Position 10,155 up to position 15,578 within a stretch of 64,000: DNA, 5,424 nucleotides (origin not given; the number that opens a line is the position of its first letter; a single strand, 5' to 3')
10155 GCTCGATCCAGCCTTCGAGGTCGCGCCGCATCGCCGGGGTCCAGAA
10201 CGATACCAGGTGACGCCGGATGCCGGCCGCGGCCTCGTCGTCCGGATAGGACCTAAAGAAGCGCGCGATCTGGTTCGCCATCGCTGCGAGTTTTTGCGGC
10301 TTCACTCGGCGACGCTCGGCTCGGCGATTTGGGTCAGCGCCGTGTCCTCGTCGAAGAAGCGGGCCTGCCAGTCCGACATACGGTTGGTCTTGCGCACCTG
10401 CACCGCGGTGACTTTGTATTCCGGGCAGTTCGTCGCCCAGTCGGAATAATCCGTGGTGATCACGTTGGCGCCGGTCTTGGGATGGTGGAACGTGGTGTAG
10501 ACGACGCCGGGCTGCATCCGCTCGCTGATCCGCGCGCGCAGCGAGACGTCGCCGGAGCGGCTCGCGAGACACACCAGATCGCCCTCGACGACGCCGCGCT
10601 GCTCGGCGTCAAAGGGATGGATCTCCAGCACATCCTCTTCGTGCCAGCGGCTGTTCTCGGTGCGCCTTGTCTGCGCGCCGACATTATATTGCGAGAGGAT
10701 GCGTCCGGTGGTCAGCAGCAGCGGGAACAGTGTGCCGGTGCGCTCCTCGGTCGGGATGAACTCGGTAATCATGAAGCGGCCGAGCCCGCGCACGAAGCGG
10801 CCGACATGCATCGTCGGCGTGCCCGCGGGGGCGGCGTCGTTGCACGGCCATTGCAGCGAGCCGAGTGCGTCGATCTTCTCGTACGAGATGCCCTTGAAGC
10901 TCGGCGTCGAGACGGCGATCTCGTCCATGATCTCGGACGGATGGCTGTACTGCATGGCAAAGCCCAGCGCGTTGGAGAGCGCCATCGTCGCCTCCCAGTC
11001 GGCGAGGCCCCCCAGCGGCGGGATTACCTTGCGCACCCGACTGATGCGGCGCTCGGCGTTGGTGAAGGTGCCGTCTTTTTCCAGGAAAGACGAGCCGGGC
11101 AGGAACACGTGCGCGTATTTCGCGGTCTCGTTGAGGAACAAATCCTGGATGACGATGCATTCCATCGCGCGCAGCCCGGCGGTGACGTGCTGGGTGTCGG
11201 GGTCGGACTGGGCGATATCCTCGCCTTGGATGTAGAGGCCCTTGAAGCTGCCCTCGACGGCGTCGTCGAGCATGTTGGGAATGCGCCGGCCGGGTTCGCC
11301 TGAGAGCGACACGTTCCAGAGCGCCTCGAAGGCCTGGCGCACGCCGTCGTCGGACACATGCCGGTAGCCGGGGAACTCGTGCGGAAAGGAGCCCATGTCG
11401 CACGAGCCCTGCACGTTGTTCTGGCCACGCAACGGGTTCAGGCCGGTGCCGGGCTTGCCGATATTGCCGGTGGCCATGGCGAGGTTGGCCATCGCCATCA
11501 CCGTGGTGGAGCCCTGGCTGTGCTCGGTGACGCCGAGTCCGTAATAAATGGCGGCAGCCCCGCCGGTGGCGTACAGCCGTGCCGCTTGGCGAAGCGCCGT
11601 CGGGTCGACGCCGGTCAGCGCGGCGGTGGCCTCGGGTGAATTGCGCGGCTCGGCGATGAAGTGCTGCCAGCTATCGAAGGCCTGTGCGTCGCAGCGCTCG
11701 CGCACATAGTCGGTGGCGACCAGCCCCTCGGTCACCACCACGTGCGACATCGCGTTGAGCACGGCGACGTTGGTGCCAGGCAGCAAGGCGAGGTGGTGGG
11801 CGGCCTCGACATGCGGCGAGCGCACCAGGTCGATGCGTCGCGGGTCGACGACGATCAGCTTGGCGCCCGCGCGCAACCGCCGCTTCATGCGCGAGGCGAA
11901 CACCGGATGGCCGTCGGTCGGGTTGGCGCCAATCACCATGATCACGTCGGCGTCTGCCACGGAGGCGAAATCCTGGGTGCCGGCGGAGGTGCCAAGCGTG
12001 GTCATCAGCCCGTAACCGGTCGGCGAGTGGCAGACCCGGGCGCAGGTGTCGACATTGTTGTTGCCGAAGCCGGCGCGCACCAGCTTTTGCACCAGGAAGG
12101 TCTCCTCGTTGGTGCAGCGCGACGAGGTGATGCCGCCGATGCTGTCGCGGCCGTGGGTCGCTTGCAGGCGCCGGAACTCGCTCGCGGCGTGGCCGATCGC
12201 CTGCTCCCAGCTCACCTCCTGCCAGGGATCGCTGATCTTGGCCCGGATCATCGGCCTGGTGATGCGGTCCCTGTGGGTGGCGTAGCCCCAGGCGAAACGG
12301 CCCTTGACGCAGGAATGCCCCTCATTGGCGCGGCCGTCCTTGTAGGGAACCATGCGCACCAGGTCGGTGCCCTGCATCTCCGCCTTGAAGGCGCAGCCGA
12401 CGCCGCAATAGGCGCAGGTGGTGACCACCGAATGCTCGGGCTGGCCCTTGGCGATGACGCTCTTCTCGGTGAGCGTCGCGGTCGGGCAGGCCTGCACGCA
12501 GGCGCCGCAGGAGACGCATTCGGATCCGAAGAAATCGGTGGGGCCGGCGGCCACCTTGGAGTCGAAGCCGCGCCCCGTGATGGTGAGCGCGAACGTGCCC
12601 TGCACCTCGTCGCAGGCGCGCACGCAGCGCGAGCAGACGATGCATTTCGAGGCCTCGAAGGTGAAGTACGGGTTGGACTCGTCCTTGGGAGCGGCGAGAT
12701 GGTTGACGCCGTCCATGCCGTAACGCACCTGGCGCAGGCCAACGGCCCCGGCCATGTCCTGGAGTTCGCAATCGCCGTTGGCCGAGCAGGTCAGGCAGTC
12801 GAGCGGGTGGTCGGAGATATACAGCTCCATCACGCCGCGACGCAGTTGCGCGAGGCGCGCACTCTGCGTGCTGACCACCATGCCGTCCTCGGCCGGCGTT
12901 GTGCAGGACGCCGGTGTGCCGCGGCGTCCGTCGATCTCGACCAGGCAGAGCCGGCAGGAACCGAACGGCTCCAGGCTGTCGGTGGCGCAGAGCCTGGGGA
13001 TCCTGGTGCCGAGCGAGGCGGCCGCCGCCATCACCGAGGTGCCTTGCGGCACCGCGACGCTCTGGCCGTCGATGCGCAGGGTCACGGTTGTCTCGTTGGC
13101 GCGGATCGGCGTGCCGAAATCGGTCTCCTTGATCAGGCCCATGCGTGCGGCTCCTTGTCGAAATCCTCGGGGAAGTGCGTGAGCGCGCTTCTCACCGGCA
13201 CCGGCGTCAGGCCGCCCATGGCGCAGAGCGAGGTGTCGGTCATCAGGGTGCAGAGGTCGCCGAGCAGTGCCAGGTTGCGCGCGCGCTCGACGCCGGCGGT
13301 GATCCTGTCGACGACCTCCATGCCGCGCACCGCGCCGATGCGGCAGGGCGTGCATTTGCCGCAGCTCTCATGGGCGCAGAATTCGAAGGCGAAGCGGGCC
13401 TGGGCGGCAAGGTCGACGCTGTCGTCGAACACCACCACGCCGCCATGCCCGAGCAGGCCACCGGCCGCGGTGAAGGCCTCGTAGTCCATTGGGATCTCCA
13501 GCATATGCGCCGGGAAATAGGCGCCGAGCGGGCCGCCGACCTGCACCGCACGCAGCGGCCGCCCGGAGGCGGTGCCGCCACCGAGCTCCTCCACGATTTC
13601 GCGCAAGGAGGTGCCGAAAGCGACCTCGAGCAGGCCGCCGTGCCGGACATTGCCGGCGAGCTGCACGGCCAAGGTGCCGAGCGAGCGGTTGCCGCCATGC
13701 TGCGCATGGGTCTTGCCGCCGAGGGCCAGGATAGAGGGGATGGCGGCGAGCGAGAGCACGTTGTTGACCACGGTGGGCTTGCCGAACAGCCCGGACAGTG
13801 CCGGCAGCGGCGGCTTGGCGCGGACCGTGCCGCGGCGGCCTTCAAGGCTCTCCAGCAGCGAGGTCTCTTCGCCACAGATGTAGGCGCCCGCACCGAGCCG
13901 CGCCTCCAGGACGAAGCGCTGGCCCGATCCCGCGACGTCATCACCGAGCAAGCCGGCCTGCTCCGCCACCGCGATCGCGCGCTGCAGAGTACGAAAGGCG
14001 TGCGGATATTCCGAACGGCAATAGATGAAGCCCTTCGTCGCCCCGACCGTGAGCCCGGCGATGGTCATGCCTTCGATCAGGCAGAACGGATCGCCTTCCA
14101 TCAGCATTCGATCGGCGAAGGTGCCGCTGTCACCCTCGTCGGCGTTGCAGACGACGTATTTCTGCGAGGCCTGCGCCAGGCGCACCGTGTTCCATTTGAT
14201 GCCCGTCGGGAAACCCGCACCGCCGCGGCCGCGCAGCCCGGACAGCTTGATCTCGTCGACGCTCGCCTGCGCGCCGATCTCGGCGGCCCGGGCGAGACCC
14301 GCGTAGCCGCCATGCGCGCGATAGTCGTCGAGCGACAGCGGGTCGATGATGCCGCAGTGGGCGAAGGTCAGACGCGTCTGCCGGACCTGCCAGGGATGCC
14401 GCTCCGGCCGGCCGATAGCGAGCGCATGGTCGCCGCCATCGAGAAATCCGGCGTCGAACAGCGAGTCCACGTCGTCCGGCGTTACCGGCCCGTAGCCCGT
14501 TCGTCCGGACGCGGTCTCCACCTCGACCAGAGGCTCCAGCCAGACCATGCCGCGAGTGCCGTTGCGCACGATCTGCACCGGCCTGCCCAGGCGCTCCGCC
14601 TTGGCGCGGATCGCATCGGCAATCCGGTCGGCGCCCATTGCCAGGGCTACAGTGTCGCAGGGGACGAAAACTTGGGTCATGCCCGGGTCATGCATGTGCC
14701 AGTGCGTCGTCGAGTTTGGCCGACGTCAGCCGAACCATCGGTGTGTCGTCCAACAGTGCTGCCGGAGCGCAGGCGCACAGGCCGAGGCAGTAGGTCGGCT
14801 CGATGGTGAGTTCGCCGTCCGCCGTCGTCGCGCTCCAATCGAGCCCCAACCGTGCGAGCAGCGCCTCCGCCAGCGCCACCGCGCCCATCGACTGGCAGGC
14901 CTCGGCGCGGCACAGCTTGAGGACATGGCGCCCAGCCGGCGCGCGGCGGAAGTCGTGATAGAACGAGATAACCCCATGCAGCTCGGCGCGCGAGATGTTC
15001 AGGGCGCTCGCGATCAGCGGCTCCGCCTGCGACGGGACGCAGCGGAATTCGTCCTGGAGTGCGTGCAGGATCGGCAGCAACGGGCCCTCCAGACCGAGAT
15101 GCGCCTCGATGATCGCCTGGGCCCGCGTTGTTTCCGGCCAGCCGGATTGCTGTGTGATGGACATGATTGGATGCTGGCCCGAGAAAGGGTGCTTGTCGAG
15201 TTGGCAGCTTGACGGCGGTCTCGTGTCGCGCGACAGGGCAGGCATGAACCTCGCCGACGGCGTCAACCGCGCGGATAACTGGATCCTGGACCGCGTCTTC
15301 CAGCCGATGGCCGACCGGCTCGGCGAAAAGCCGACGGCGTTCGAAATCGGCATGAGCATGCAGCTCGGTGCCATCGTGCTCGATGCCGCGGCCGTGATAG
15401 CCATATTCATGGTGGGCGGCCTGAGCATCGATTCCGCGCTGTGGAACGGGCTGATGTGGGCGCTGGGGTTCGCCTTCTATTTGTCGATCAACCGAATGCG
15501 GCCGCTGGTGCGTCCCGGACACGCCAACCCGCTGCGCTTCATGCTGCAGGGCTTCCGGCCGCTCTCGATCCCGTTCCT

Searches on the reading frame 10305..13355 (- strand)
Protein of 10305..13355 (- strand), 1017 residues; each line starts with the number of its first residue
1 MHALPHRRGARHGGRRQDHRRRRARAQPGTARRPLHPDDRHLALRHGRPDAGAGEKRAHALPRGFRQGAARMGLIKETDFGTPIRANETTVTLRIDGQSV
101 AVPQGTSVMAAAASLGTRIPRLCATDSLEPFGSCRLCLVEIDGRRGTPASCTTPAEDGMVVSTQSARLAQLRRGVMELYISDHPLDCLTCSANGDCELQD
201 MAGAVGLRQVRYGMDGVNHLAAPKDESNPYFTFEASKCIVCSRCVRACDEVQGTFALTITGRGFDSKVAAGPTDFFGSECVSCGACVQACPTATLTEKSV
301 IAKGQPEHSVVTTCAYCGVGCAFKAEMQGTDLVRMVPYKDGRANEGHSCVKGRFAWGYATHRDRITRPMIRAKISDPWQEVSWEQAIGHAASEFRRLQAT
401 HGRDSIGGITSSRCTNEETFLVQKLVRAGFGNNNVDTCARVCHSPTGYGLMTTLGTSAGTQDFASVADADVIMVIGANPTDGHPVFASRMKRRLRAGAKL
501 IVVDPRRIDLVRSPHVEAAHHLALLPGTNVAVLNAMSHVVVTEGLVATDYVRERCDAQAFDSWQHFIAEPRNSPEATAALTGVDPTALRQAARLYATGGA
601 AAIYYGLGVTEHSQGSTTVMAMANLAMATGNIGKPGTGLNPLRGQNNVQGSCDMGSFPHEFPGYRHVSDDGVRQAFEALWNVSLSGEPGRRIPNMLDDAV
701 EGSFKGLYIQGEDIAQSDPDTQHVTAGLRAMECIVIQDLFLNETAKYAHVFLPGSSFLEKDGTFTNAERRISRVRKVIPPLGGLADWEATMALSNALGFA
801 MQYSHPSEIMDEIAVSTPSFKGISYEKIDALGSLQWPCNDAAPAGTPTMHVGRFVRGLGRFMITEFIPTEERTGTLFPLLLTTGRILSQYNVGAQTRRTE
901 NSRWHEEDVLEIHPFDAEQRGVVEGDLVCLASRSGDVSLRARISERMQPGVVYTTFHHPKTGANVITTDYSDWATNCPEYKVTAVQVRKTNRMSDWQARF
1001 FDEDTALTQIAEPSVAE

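Call 45: search_protein_families(library=pfam, proteins=[window:10305-13355:-], max_evalue=0.0001)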
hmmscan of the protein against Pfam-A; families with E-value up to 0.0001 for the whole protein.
window:10305-13355:- (1017 aa): 8 families
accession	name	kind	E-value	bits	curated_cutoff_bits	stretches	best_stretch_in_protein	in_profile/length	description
PF00384.28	Molybdopterin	-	9.7e-67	225.9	24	1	364-795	1-352/353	Molybdopterin oxidoreductase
PF01568.27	Molydop_binding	-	2e-28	99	26.8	1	879-984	1-110/110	Molydopterin dinucleotide binding domain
PF13510.11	Fer2_4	-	7.5e-26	90.4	22.8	1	89-165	2-81/82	2Fe-2S iron-sulfur cluster binding domain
PF10588.14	NADH-G_4Fe-4S_3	-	1.2e-16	60.4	27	1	172-211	1-40/40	NADH-ubiquinone oxidoreductase-G iron-sulfur binding region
PF04879.21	Molybdop_Fe4S4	-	1.2e-14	54.5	22.7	1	308-359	2-53/55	Molybdopterin oxidoreductase Fe4S4 domain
PF22117.2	Fer4_Nqo3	-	2.2e-07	31.4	27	1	229-296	2-67/67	NADH-quinone oxidoreductase subunit 3, ferredoxin-like domain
PF12838.12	Fer4_7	-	4.1e-07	30.8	27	1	237-293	1-51/52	4Fe-4S dicluster domain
PF00037.32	Fer4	-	9.4e-05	22.5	21.1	0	278-294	6-22/24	4Fe-4S binding domain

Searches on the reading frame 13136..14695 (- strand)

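Call 45: search_protein_families(library=pfam, proteins=[window:13136-14695:-], max_evalue=0.0001)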
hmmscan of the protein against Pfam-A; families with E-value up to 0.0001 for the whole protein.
window:13136-14695:- (520 aa): 2 families
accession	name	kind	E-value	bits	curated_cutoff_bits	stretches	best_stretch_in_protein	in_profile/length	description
PF01512.22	Complex1_51K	-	1.5e-41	142.2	31.2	1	149-320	1-149/150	Nuo51 FMN-binding domain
PF10589.14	NADH_4Fe-4S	-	4.2e-27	94.3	23.5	1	432-514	2-84/85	NADH-ubiquinone oxidoreductase-F iron-sulfur binding region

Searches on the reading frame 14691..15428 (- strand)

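Call 49: search_protein_families(library=pfam, proteins=[window:14691-15428:-], max_evalue=0.01)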
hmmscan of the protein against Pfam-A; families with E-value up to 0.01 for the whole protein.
window:14691-15428:- (246 aa): 1 family
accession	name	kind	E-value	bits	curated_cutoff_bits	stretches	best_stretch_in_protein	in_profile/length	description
PF01257.25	2Fe-2S_thioredx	-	2.8e-36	125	24.8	1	104-244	2-142/145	Thioredoxin-like [2Fe-2S] ferredoxin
